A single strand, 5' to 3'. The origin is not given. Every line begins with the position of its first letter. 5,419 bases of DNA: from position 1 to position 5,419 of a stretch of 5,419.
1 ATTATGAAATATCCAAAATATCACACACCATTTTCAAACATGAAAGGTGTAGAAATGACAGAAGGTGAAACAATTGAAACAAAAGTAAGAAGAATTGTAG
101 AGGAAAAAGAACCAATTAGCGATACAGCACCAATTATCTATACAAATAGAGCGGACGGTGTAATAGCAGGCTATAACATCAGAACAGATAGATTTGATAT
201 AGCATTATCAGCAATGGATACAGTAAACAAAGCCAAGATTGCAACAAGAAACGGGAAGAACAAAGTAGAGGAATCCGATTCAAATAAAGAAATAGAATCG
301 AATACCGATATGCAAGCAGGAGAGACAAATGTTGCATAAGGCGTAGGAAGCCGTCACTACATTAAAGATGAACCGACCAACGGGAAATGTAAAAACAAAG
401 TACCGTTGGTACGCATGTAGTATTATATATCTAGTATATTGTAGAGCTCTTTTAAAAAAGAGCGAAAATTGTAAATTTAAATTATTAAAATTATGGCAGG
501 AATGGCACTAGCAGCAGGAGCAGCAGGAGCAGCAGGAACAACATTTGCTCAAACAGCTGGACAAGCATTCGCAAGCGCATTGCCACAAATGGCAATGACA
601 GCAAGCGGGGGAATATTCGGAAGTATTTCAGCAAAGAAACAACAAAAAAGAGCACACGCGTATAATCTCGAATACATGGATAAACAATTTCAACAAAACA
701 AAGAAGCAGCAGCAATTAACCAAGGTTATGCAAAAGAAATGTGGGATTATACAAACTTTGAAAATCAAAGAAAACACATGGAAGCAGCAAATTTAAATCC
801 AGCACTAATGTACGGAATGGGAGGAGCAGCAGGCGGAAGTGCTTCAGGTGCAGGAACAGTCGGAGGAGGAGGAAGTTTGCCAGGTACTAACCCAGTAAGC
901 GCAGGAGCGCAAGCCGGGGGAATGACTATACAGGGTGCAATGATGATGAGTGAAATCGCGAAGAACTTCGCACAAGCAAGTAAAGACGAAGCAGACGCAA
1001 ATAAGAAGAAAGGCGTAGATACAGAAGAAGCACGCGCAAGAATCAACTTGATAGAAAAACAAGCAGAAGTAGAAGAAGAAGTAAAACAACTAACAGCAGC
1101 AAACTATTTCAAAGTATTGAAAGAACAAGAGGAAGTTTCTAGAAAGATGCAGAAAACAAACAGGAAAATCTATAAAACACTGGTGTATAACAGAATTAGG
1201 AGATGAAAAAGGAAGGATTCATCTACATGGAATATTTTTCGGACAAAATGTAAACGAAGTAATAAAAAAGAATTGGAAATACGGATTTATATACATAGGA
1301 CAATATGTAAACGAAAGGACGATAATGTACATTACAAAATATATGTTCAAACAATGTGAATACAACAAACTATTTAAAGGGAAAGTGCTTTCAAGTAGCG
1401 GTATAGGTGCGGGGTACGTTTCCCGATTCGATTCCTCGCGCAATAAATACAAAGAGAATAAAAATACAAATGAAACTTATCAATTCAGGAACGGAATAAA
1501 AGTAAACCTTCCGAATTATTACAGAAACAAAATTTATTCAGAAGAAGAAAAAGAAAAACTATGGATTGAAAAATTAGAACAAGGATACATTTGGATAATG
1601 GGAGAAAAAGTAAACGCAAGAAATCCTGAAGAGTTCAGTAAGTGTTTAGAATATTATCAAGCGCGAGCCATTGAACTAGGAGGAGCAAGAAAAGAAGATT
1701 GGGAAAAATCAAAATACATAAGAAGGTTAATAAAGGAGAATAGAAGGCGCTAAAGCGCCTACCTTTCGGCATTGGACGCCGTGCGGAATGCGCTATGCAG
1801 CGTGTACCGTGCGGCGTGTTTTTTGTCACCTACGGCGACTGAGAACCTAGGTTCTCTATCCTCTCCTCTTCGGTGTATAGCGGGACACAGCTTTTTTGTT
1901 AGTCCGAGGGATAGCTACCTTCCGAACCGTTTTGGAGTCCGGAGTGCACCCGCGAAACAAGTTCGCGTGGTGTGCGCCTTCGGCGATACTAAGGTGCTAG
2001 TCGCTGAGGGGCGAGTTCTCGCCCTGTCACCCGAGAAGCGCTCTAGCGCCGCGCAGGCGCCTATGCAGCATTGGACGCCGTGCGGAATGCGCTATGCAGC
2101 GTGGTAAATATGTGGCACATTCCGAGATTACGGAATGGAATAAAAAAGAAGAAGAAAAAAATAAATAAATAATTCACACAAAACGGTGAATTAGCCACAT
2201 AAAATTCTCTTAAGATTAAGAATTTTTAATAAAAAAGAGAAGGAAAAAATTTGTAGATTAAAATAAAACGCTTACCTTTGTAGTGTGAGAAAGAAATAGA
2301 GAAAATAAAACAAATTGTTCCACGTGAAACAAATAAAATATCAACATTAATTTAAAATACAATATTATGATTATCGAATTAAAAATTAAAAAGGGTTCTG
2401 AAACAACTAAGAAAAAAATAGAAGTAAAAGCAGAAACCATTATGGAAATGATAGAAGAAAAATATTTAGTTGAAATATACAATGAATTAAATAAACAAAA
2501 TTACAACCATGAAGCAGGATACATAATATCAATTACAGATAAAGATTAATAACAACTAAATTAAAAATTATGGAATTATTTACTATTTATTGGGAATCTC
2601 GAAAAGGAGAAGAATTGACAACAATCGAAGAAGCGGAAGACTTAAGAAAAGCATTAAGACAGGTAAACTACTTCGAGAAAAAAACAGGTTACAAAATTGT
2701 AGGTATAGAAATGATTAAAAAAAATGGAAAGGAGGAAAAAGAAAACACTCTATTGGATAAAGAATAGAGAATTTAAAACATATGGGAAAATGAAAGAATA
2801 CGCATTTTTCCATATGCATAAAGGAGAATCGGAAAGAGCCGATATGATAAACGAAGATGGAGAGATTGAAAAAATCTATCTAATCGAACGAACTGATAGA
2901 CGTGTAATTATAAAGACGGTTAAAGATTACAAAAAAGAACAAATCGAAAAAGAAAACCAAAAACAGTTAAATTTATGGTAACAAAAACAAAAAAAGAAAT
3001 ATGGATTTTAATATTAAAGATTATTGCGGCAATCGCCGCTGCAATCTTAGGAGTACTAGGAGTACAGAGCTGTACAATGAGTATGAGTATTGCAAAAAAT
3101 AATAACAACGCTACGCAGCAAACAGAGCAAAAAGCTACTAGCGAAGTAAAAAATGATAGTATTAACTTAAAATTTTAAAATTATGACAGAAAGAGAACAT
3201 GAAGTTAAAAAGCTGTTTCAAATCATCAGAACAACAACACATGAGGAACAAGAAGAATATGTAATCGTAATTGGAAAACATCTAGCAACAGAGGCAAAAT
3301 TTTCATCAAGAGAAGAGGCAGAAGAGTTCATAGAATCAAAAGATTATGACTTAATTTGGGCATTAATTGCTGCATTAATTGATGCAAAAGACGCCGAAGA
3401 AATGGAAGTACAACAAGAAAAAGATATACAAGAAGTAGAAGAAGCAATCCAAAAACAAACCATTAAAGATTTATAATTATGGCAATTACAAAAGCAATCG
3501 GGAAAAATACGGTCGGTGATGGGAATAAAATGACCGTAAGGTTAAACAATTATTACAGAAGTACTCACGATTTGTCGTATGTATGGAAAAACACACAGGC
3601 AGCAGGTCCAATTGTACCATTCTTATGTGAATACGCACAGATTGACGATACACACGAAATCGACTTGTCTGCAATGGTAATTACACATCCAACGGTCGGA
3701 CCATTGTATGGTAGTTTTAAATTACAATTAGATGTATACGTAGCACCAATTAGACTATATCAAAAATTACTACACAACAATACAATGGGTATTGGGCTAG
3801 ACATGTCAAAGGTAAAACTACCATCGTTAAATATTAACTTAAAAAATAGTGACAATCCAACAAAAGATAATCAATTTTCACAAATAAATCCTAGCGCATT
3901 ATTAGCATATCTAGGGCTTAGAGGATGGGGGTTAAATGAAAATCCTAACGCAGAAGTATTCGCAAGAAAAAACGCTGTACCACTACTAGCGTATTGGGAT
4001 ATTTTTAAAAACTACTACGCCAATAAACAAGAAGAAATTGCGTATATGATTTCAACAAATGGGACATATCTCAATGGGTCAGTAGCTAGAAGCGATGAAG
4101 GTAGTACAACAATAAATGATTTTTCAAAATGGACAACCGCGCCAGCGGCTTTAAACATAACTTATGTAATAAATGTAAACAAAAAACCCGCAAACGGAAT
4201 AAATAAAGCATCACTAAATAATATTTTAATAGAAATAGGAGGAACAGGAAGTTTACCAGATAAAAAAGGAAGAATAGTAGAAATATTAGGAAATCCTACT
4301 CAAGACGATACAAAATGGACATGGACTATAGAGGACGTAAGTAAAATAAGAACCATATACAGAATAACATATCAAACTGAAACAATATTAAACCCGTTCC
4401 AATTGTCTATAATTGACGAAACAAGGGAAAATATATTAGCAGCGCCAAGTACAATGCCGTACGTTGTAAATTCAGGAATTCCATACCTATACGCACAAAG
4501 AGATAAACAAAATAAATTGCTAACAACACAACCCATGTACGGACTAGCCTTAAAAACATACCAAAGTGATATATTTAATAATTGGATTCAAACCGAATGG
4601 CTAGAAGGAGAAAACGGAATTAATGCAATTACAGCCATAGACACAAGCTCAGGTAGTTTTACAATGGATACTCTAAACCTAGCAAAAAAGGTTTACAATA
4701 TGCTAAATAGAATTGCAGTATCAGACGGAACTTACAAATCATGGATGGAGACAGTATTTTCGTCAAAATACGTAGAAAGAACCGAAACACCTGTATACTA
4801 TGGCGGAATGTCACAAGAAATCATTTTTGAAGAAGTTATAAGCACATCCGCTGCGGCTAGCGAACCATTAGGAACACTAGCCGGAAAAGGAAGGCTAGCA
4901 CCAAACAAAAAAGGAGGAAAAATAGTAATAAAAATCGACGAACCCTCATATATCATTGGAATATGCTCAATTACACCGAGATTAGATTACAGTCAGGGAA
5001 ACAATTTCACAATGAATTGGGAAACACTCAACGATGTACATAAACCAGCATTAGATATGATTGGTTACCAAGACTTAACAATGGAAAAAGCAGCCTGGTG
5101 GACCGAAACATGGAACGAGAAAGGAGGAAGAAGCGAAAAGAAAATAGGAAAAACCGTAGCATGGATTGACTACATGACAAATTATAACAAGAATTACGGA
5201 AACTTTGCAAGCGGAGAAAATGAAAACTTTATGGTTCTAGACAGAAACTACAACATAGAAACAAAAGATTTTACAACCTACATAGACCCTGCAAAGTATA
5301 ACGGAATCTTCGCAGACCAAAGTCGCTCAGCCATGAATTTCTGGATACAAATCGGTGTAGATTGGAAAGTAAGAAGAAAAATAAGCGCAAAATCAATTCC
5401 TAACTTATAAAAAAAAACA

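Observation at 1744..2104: GC-rich, hairpin-packed non-coding island bounded by perfect 36-bp direct repeats inside an AT-rich microvirus genome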

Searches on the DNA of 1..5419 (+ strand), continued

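Call 13: get_annotated_region(hit=H6, flank=1500)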
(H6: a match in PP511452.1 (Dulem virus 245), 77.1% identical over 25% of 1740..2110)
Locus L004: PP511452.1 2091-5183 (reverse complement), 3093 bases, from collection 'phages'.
description: Dulem virus 245 isolate Duke_23FS_22, complete genome.
organism: Dulem virus 245 (NCBI taxid 3145722)
taxonomy: Viruses; Monodnaviria; Sangervirae; Phixviricota; Malgrandaviricetes; Petitvirales; Microviridae; Microvirus
host: Varecia variegata; source: feces; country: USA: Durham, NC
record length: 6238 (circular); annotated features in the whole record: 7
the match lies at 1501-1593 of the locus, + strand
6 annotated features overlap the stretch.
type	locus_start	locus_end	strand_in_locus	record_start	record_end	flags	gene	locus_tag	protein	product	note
CDS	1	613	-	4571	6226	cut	-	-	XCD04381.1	replication initiator protein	-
CDS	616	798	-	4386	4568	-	-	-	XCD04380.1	hypothetical protein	-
CDS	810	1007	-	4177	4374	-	-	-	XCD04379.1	hypothetical protein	-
CDS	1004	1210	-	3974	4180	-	-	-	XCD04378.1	hypothetical protein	-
CDS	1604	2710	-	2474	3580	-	-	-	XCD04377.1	DNA pilot protein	-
CDS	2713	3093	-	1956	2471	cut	-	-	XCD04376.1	internal scaffolding protein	-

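Call 41: search_dna_similar(query=window:1850-2070:+, collection=plasmids, mode=distant, max_evalue=1)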
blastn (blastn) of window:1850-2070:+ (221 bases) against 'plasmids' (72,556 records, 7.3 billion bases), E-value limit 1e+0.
Records with a match: 1; places in all: 1; records where one place covers at least 80% of the query: 0.
Best place of each record, by identity: 60-80% 1.
By first word of the organism name: Deinococcus 1.
By predicted mobility (MOB-suite, as given by PLSDB): mobilizable 1.
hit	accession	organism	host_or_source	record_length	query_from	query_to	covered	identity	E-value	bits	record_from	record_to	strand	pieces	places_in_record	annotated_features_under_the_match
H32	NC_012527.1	Deinococcus deserti VCD115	-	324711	22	70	22%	79.6%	6e-1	42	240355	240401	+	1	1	none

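Call 49: build_rna_model(alignment_id=A3, structure=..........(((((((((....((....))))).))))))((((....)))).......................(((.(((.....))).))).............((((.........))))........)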
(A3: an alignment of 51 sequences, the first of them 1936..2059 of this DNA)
Model R1 built from alignment A3 (51 sequences, 133 columns); structure: as given.
model positions 123; base pairs 25; branch points 3; effective number of sequences 1.46; information 0.59 bits per position. Calibrated on 0.2 Mb of random sequence (short: E-values are rough).
structure used (alignment columns):
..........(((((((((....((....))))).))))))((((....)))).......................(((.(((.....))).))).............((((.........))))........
